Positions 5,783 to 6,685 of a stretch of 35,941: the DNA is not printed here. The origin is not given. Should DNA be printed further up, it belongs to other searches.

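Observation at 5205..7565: Terminator-bounded five-gene cassette encoding spore-surface-like proteins (BclA-CTD/C1q-like, YjcZ-like Gly/Cys-rich membrane protein)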

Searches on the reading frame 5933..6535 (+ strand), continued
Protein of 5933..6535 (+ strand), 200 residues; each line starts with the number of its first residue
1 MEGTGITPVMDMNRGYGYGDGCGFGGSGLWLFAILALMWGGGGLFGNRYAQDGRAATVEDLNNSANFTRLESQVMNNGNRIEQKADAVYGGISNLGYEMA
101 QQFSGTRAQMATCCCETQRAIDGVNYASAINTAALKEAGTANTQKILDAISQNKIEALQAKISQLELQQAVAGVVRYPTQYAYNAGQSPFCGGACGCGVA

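Call 84: search_dna_similar(query=L099:6842-7459:+, collection=phages, mode=protein, max_rows=40, max_evalue=0.001)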
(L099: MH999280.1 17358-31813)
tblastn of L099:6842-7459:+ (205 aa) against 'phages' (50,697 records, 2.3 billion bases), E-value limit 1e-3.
Records with a match: 42; places in all: 43; records where one place covers at least 80% of the query: 5.
Best place of each record, by identity: >=99% 1; 90-95% 2; 60-80% 3; <60% 36.
By first word of the organism name: Bacteriophage 15; uncultured 10; Clostridium 6; Dulem 6; bajarodcaudo 2; Caudoviricetes 2; Bacteroides 1.
By host as written in the record: - 26; Clostridium perfringens 3; Propithecus coquereli 3; Varecia variegata 2; Methanomassiliicoccales 2; Clostridium perfringens 2589 1; Clostridium perfringens 012 1; Clostridium perfringens JCM 1290 1; and 3 more.
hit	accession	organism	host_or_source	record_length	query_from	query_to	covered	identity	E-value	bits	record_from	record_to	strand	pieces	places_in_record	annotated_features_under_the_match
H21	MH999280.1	Clostridium phage CPD1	Clostridium perfringens 2589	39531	1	205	100%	100.0%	1e-104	335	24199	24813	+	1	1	hypothetical protein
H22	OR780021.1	Clostridium phage XP41-N3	Clostridium perfringens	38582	1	198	97%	91.9%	8e-92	298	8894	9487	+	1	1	hypothetical protein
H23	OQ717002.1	Clostridium phage vB_CpeS-17DYC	Clostridium perfringens 012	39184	1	201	98%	70.6%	6e-61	210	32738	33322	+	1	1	hypothetical protein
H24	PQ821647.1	Clostridium phage HMD-PC1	Clostridium perfringens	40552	1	201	98%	68.8%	4e-63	216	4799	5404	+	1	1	hypothetical protein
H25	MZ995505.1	Clostridium phage vB_CpeP_PMQ04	Clostridium perfringens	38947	1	201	98%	65.2%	8e-55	192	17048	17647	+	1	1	hypothetical protein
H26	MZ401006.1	Clostridium phage CPQ4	Clostridium perfringens JCM 1290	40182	1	113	55%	90.3%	3e-37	142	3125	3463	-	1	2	hypothetical protein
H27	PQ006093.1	bajarodcaudo virus 2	Neotoma bryanti feces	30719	83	195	55%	50.4%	5e-27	112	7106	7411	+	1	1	hypothetical protein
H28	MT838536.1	Bacteriophage sp.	human fecal samples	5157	83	198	57%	48.4%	2e-24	105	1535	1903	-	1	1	record has no annotation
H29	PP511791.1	Dulem virus 39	Propithecus coquereli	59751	83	195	55%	49.6%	2e-32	128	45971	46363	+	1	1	hypothetical protein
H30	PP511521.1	Dulem virus 36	Varecia variegata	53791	84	193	54%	50.9%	6e-27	112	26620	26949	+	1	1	hypothetical protein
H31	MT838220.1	Bacteriophage sp.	human fecal samples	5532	71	203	65%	33.1%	1e-14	77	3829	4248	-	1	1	record has no annotation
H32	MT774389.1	uncultured phage cr116_1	human feces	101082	55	202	72%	29.7%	1e-9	62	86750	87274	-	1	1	spike protein/glycoprotein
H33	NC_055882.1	uncultured phage cr116_1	human feces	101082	55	202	72%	29.7%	1e-9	62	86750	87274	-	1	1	spike protein/glycoprotein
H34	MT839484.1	Bacteriophage sp.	human fecal samples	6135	98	203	52%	40.6%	7e-16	81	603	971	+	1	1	record has no annotation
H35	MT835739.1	Bacteriophage sp.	human fecal samples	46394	84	202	58%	34.8%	3e-15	79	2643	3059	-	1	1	record has no annotation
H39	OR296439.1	Bacteroides phage C3_41T2LP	Bacteroides uniformis MB20-41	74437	58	192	66%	27.9%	2e-4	47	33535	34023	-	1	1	outer capsid protein/viral fiber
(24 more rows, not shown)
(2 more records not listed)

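Call 86: get_annotated_region(hit=H32, flank=5000)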
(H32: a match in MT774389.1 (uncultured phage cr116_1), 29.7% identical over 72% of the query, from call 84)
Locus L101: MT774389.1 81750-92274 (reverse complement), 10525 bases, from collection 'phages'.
description: Uncultured phage cr116_1, complete genome.
organism: uncultured phage cr116_1 (NCBI taxid 2772073)
taxonomy: Viruses; Duplodnaviria; Heunggongvirae; Uroviricota; Caudoviricetes; Crassvirales; Steigviridae; Asinivirinae; Pamirivirus; Pamirivirus faecium
host: -; source: human feces; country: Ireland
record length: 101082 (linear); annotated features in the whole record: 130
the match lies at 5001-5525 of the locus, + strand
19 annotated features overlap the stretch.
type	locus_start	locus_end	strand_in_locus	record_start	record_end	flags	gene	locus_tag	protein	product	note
CDS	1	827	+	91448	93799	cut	-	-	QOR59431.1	hypothetical protein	gp_24167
CDS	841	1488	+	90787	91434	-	-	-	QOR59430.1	hypothetical protein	gp_24166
CDS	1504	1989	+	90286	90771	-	-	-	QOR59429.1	hypothetical protein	gp_24165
CDS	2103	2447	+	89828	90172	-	-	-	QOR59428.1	hypothetical protein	gp_24164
CDS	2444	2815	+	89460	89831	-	-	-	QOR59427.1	lysis regulatory protein/holin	gp_24163; Phage lysis regulatory protein/holin [phiCrAss001]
CDS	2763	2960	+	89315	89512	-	-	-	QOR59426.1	hypothetical protein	gp_24162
CDS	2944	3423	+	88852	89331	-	-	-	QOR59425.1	L,D-carboxypeptidase/transpeptidase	gp_24161; L,D-carboxypeptidase/Transpeptidase [phiCrAss001]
CDS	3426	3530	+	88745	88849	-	-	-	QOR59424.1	hypothetical protein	gp_24160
CDS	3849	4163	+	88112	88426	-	-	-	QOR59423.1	terminase small subunit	gp_24159; Excisionase, terminase small subunit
CDS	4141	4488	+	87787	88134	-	-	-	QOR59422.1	hypothetical protein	gp_24158; VOG3488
CDS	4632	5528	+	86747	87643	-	-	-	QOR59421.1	spike protein/glycoprotein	gp_24157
CDS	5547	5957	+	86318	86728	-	-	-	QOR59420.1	hypothetical protein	gp_24156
CDS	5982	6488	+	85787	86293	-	-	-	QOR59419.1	hypothetical protein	gp_24155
CDS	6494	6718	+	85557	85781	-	-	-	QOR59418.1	hypothetical protein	gp_24154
CDS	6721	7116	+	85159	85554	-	-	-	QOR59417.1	hypothetical protein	gp_24153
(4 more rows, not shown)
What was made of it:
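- Between terS and scaffold/MCP genes in crAss-like cr116_1 (call 86).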

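Call 87: get_annotated_region(hit=H39, flank=5000)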
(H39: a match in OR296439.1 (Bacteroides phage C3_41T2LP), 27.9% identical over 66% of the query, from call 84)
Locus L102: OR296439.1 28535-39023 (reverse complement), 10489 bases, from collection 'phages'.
description: Bacteroides phage C3_41T2LP, complete genome.
organism: Bacteroides phage C3_41T2LP (NCBI taxid 3070809)
taxonomy: Viruses; Duplodnaviria; Heunggongvirae; Uroviricota; Caudoviricetes
host: Bacteroides uniformis MB20-41; source: phage plaques of the host; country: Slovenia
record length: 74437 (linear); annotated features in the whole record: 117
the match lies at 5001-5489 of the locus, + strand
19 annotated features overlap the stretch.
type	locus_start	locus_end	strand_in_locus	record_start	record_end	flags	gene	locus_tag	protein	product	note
CDS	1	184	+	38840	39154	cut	-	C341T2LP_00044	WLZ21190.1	hypothetical protein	-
CDS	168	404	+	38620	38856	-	-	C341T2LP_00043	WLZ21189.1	hypothetical protein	-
CDS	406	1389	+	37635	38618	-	-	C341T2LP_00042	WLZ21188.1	viral recombinase family protein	YqaJ viral recombinase family protein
CDS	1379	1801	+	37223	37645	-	-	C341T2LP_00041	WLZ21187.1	hypothetical protein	-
CDS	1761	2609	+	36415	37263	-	-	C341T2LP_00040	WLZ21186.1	RecT protein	-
CDS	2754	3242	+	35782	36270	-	-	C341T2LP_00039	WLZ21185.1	holliday junction resolvase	-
CDS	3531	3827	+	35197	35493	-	-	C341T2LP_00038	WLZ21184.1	chromosomal replication initiator protein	-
CDS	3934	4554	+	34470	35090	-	-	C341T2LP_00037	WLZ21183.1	DNA endonuclease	DNA endonuclease I-HmuI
CDS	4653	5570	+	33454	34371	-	-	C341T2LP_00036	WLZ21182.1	outer capsid protein/viral fiber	-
CDS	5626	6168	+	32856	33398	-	-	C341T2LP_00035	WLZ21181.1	hypothetical protein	-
CDS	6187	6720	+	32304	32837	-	-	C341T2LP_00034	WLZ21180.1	hypothetical protein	-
CDS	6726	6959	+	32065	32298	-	-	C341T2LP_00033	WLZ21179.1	hypothetical protein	-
CDS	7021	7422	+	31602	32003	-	-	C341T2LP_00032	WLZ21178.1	hypothetical protein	-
CDS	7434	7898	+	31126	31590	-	-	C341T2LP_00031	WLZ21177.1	PolyVal metallopeptidase superfamily domain protein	-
CDS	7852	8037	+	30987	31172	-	-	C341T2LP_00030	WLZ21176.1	hypothetical protein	-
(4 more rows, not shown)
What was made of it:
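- GenBank annotators labelled crAss and Bacteroides P3 homologues 'viral fiber' or 'spike' (calls 84, 87).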

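Call 89: search_dna_similar(query=L101:4632-5528:+, collection=phages, mode=protein, max_rows=60, max_evalue=0.00001)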
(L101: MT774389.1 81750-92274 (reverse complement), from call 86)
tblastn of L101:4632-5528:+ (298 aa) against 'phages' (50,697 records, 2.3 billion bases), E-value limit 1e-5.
Records with a match: 33; places in all: 33; records where one place covers at least 80% of the query: 15.
Best place of each record, by identity: >=99% 2; <60% 31.
By first word of the organism name: uncultured 18; Bacteriophage 6; Caudoviricetes 4; Dulem 2; Bacteroides 1; phage 1; crAssphage 1.
By host as written in the record: - 26; Methanomassiliicoccales 4; Bacteroides uniformis MB20-41 1; Eulemur fulvus collaris 1; Propithecus coquereli 1.
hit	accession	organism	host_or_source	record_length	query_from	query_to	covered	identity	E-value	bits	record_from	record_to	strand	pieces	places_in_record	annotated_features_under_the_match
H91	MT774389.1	uncultured phage cr116_1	human feces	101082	1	285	96%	100.0%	2e-139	439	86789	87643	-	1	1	spike protein/glycoprotein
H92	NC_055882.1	uncultured phage cr116_1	human feces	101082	1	285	96%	100.0%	2e-139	439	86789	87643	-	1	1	spike protein/glycoprotein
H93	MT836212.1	Bacteriophage sp.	human fecal samples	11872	3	285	95%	49.1%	8e-39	150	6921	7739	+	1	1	record has no annotation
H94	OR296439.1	Bacteroides phage C3_41T2LP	Bacteroides uniformis MB20-41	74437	3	285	95%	46.1%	2e-40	155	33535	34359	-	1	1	outer capsid protein/viral fiber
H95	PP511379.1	Dulem virus 40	Eulemur fulvus collaris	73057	1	285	96%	43.5%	9e-40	153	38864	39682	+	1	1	hypothetical protein (x2)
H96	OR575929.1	phage csAssE-Sib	human gut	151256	19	285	90%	43.4%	4e-44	166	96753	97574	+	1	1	spike protein/glycoprotein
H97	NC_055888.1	uncultured phage cr52_1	human feces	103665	24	285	88%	42.3%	4e-36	142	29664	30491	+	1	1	spike protein/glycoprotein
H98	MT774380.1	uncultured phage cr1_1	human feces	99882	11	285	92%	39.5%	3e-29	122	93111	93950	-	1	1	spike protein/glycoprotein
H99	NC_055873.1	uncultured phage cr1_1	human feces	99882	11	285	92%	39.5%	3e-29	122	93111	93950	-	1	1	spike protein/glycoprotein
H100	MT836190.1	Bacteriophage sp.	human fecal samples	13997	3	251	84%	43.1%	2e-34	137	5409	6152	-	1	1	record has no annotation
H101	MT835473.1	Bacteriophage sp.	human fecal samples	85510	24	285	88%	40.8%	9e-30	124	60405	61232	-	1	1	record has no annotation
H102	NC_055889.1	uncultured phage cr53_1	human feces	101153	79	285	69%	51.2%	3e-38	149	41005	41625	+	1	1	spike protein/glycoprotein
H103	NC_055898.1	uncultured phage cr115_1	human feces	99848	79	285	69%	51.2%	4e-38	148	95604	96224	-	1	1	spike protein/glycoprotein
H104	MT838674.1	Bacteriophage sp.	human fecal samples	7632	79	285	69%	50.0%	6e-31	127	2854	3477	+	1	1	record has no annotation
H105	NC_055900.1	uncultured phage cr125_1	human feces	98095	79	285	69%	48.6%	9e-35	139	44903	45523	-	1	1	spike protein/glycoprotein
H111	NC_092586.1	Caudoviricetes sp. vir215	Methanomassiliicoccales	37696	15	251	80%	30.3%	4e-6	54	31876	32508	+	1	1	hypothetical protein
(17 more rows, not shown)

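Call 100: get_annotated_region(hit=H111, flank=5000)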
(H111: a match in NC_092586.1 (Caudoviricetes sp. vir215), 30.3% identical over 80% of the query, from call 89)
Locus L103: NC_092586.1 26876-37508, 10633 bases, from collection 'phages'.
description: Caudoviricetes sp. vir215 genomic sequence.
organism: Caudoviricetes sp. vir215 (NCBI taxid 3068354)
taxonomy: Viruses; Duplodnaviria; Heunggongvirae; Uroviricota; Caudoviricetes
host: Methanomassiliicoccales; source: gut metagenome; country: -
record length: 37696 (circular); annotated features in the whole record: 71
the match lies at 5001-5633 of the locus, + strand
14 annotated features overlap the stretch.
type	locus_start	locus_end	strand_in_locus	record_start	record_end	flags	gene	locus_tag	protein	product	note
CDS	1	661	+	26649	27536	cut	-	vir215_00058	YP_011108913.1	hypothetical protein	-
CDS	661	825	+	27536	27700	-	-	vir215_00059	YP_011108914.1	hypothetical protein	-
CDS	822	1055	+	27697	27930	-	-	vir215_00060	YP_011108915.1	hypothetical protein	phrog_1048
CDS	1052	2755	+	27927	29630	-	-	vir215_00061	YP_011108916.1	tail protein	phrog_5302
CDS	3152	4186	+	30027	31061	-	-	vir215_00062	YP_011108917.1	reverse transcriptase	phrog_1423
CDS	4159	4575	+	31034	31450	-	-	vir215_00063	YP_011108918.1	hypothetical protein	-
CDS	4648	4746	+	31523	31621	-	-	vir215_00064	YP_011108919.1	hypothetical protein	-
CDS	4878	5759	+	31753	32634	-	-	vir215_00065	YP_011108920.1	hypothetical protein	phrog_16490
CDS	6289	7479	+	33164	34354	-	-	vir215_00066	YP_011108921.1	hypothetical protein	-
CDS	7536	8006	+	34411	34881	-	-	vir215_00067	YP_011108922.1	hypothetical protein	-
CDS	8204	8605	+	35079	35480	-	-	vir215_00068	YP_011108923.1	hypothetical protein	-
CDS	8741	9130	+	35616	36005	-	-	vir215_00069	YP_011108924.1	hypothetical protein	-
CDS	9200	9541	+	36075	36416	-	-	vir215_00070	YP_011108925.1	hypothetical protein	-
CDS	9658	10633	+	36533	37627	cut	-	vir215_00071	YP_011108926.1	integrase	phrog_1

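Call 103: search_protein_representatives(alignment_id=A8)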
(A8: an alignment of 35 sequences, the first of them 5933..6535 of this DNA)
Query: 35 sequences, 203 profile positions. Proteins with E-value up to 0.001 (for the whole library): 1079; up to 1e-10: 465; up to 1e-30: 77. The best 150 are listed.
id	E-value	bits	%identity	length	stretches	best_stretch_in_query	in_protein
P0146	2.6e-90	317.5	-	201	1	1-202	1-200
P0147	3.0e-85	301.0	-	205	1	12-200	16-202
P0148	1.9e-69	249.4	-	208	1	9-202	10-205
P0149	1.7e-66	239.8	-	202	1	5-198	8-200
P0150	8.7e-55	201.5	-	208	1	4-200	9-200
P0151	6.0e-54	198.8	-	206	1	4-199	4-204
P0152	1.1e-53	197.9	-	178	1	26-195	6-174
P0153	5.1e-53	195.7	-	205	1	2-201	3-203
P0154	1.3e-50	187.9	-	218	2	1-133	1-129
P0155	1.1e-49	184.8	-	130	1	75-191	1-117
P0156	8.8e-49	181.9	-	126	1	1-117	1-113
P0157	1.6e-48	181.0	-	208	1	19-196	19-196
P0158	3.3e-46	173.5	-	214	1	3-199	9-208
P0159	4.9e-46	172.9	-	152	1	52-197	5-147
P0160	5.2e-46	172.8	-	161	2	1-108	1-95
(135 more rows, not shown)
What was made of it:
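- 5933..6535 (+): P3, the signature protein. It has a Gly-rich N-terminus, one hydrophobic transmembrane-like helix (about residues 27-45), a single long helix (about residues 61-172) containing a near-invariant CCC motif, and a Cys-rich C-terminal tail. 1,079 clusters at 50% identity (call 103).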

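Call 106: search_protein_families(library=pfam, alignment_id=A11, max_evalue=0.0001)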
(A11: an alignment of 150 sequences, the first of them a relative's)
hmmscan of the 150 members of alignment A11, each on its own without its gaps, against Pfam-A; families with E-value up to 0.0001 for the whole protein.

A. member 1, L033:2057-2911:+ (284 aa): 0 families

B. families by the number of members that match (of 150 scanned): 50 families (the first 25 are shown)
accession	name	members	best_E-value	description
PF00535.33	Glycos_transf_2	3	7.8e-15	Glycosyl transferase family 2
PF13306.12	LRR_5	2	2.8e-51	BspA type Leucine rich repeat region (6 copies)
PF09588.16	YqaJ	2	2.8e-22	YqaJ-like viral recombinase domain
PF01381.28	HTH_3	2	4.5e-13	Helix-turn-helix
PF12684.13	DUF3799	1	7.4e-60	PDDEXK-like domain of unknown function (DUF3799)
PF06378.16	SSAP_Sak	1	2e-50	Sak Single Strand Annealing Protein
PF00303.24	Thymidylat_synt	1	7.2e-35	Thymidylate synthase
PF05105.17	Phage_holin_4_1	1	8.8e-32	Bacteriophage holin family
PF00239.26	Resolvase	1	4.8e-30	Resolvase, N terminal domain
PF01507.26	PAPS_reduct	1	4.4e-27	Phosphoadenosine phosphosulfate reductase domain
PF00589.27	Phage_integrase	1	1.4e-24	Phage integrase family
PF02452.23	PemK_toxin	1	3.5e-24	PemK-like, MazF-like toxin of type II toxin-antitoxin system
PF00436.31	SSB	1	2.5e-23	Single-strand binding protein family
PF00044.30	Gp_dh_N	1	6.2e-22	Glyceraldehyde 3-phosphate dehydrogenase, NAD binding domain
PF03382.20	DUF285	1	8.6e-21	Mycoplasma protein of unknown function, DUF285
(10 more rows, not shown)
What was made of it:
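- They are also rare within 10 kb either side in about 14 loci: one holin and one M15 peptidase among the 25 families shown (call 106).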

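Call 113: search_protein_families(library=padloc, proteins=[window:5933-6535:+], max_evalue=0.01)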
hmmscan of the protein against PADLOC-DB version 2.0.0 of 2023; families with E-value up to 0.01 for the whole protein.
window:5933-6535:+ (200 aa): 0 families

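Call 119: search_dna_similar(query=window:5933-6535:+, collection=plasmids, mode=protein, max_rows=15, max_evalue=0.001)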
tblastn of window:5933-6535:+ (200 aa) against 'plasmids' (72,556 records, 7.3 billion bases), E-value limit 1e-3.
No match.
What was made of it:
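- Tried and rejected: P3 found no match in plasmids (call 119).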
